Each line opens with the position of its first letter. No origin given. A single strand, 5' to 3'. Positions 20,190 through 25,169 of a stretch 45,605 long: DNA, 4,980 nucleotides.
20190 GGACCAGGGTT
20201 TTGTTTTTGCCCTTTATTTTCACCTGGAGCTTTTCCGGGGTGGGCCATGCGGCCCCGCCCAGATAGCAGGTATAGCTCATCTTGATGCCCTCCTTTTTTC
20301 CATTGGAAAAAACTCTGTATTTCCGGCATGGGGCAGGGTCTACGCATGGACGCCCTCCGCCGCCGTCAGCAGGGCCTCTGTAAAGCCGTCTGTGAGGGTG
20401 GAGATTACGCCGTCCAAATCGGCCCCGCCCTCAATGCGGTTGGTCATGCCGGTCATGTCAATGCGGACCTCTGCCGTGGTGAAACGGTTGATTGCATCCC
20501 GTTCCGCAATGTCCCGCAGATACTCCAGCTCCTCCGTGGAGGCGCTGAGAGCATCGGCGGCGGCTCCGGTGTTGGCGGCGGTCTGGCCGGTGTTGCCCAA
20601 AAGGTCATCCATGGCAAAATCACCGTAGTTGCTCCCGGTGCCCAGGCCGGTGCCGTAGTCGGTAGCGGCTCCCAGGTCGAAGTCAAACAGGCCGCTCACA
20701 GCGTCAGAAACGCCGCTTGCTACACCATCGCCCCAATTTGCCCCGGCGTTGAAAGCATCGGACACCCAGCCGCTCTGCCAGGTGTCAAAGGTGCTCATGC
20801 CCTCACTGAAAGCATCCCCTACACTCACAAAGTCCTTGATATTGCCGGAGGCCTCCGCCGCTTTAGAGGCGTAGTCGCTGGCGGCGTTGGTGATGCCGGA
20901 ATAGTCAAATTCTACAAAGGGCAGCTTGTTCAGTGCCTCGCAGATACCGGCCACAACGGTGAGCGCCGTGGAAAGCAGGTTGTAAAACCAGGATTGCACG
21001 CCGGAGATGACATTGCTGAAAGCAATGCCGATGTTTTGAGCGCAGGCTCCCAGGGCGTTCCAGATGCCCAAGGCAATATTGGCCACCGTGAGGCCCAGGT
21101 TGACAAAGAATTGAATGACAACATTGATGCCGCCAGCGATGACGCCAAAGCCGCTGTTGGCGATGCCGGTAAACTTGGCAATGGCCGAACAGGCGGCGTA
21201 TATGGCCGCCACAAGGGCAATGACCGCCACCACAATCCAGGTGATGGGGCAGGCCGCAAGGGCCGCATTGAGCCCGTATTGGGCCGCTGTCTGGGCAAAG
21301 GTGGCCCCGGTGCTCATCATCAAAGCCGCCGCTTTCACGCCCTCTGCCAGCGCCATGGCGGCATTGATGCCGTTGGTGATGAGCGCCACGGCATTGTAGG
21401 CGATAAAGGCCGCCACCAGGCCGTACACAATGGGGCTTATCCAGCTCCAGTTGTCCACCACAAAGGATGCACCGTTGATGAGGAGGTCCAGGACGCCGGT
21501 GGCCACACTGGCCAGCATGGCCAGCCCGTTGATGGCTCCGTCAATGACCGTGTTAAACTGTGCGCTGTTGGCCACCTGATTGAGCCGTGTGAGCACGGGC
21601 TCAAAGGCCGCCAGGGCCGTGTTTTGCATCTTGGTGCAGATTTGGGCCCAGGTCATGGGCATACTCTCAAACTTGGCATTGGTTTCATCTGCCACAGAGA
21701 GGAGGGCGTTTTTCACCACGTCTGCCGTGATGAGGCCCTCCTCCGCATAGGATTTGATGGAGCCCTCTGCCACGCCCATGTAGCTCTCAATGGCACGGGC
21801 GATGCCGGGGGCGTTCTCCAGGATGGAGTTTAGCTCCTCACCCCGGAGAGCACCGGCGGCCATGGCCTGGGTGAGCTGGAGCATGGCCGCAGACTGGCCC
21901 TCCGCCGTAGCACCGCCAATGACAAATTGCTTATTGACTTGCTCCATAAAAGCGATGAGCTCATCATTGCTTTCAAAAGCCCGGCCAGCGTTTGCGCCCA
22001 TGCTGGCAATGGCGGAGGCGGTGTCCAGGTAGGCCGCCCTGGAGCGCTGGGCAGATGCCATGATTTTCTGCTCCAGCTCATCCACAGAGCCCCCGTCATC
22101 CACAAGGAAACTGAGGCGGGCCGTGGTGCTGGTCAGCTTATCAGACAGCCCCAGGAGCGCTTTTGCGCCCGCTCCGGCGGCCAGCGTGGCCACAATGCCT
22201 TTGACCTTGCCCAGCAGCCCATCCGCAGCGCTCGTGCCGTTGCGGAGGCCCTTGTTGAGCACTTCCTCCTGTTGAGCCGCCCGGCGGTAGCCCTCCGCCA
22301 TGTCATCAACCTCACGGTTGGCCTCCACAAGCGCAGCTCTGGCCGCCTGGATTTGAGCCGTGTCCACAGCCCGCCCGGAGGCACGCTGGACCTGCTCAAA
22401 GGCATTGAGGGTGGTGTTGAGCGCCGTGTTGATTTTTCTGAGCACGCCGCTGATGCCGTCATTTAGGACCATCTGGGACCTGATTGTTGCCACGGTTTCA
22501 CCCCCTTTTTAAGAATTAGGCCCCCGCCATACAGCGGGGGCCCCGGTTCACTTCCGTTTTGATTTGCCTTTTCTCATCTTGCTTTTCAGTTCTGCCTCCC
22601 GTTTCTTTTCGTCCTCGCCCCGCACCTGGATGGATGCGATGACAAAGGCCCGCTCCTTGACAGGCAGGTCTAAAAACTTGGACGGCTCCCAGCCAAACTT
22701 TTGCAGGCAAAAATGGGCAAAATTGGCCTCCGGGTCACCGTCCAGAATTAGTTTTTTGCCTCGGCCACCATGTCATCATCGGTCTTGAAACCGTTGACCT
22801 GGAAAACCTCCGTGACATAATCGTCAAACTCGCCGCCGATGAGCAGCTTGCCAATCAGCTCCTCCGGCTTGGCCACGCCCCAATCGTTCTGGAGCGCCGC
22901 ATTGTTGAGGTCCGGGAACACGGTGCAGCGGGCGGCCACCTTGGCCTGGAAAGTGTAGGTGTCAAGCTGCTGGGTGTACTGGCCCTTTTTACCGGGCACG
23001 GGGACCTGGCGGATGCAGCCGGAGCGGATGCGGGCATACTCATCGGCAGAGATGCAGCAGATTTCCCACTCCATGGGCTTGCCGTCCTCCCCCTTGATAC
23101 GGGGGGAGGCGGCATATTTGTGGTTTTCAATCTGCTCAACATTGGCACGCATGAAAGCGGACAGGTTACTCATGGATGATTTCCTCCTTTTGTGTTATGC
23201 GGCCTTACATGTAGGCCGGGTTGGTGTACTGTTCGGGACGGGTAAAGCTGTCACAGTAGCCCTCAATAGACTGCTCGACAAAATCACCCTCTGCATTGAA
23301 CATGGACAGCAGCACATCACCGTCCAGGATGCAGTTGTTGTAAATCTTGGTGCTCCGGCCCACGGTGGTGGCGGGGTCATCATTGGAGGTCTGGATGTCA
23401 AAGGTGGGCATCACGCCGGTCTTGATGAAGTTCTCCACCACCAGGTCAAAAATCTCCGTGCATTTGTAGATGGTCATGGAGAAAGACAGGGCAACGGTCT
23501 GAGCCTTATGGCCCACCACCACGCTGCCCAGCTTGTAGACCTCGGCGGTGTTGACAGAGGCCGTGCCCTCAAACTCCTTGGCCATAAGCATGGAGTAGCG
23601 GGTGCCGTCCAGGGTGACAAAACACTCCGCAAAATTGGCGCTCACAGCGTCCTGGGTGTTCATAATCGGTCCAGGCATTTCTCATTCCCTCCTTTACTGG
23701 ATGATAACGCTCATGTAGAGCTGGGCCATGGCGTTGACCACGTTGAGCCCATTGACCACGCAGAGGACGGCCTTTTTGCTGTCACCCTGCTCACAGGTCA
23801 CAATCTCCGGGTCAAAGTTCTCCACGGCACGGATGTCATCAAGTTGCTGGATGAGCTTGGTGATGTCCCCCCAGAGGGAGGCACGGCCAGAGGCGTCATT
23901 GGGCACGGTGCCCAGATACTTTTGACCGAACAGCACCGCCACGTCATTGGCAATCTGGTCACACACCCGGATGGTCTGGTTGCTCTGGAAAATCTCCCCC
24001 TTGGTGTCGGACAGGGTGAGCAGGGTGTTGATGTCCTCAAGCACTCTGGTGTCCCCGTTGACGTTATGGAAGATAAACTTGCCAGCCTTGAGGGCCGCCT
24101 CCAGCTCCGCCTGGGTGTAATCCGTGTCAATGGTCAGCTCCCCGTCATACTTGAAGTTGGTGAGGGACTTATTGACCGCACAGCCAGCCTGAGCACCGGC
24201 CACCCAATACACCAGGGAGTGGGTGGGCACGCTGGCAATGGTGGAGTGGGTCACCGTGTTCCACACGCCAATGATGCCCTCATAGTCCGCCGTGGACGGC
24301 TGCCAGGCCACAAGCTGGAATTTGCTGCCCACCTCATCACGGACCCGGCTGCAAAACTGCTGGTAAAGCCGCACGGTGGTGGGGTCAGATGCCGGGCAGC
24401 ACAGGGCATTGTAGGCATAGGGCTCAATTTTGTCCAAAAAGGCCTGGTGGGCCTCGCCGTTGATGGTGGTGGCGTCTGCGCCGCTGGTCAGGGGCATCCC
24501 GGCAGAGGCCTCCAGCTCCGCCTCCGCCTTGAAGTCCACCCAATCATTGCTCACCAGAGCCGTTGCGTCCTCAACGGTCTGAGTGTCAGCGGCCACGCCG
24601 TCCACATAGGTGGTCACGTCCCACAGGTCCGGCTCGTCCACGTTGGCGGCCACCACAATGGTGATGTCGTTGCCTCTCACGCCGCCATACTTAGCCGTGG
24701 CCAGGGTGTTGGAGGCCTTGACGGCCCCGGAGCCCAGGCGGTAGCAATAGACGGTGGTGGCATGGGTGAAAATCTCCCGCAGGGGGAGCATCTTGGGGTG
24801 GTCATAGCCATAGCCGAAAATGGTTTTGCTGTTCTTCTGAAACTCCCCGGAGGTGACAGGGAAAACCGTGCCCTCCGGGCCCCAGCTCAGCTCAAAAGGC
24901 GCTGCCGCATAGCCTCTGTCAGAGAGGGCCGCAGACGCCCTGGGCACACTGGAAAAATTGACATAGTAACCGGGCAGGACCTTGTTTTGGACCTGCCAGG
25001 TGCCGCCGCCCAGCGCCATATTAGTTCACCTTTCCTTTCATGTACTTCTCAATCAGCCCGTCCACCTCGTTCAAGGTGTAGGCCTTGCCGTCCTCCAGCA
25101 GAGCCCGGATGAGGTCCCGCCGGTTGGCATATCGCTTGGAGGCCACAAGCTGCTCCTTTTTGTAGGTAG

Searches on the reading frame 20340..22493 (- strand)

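Call 16: search_protein_families(library=phrogs, proteins=[window:20340-22493:-], max_evalue=0.001)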
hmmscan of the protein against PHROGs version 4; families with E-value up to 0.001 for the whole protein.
window:20340-22493:- (717 aa): 23 families
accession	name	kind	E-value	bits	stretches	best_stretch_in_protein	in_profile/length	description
phrog_1068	-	tail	5.3e-206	687.5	1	1-716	1-705/706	tail length tape measure protein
phrog_8010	-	tail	2.9e-100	337.9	1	1-515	138-691/1543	tail length tape measure protein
phrog_3336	-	tail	1.8e-48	166.9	1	22-596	4-546/1051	tail length tape measure protein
phrog_12798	-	tail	2.1e-46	159.7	1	88-586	39-545/1031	tail length tape measure protein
phrog_339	-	tail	2.8e-42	146.1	1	55-406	32-329/1123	tail length tape measure protein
phrog_3519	-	tail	2.3e-41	143.4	1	45-414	18-373/959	tail length tape measure protein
phrog_1107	-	tail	1.1e-32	114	1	44-333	138-420/1252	tail length tape measure protein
phrog_30434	-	unknown function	1.3e-29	104.7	2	323-472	3-170/440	-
phrog_2335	-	tail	2.8e-28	99.5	1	18-439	393-841/1536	tail length tape measure protein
phrog_17300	-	tail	2.5e-26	93.3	1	25-386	12-339/900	tail length tape measure protein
phrog_16297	-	tail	6.5e-26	91.9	1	53-307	29-284/777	tail length tape measure protein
phrog_32885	-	tail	1.6e-23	83.6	1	95-297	38-239/948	tail length tape measure protein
phrog_7740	-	tail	8.6e-23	80.6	1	45-413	36-366/2151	tail length tape measure protein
phrog_12706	-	tail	1.1e-21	77.8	1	19-290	125-396/1244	tail length tape measure protein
phrog_27190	-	tail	5.4e-19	68.8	1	21-481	20-485/1015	tail length tape measure protein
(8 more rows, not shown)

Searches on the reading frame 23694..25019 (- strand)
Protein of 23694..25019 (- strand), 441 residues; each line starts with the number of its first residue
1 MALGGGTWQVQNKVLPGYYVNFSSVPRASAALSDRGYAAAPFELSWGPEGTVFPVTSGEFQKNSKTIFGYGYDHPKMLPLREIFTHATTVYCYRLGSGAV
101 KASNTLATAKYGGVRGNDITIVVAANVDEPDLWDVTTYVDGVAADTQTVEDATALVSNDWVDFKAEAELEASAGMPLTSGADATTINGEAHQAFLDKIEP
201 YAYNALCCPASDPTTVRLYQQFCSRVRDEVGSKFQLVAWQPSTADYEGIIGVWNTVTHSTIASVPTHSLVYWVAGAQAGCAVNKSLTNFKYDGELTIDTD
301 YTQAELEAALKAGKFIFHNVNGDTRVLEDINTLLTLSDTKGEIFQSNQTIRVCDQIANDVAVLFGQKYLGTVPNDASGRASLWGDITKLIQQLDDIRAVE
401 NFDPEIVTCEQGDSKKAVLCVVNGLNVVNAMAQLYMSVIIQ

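Call 16: search_protein_families(library=phrogs, proteins=[window:23694-25019:-], max_evalue=0.001)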
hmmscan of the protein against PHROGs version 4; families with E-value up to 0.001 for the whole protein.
window:23694-25019:- (441 aa): 2 families
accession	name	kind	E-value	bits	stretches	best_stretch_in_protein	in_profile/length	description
phrog_279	-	tail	1e-119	401.5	1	4-440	2-482/489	tail sheath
phrog_1480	-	tail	3.7e-41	142.3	1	189-396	82-287/353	tail sheath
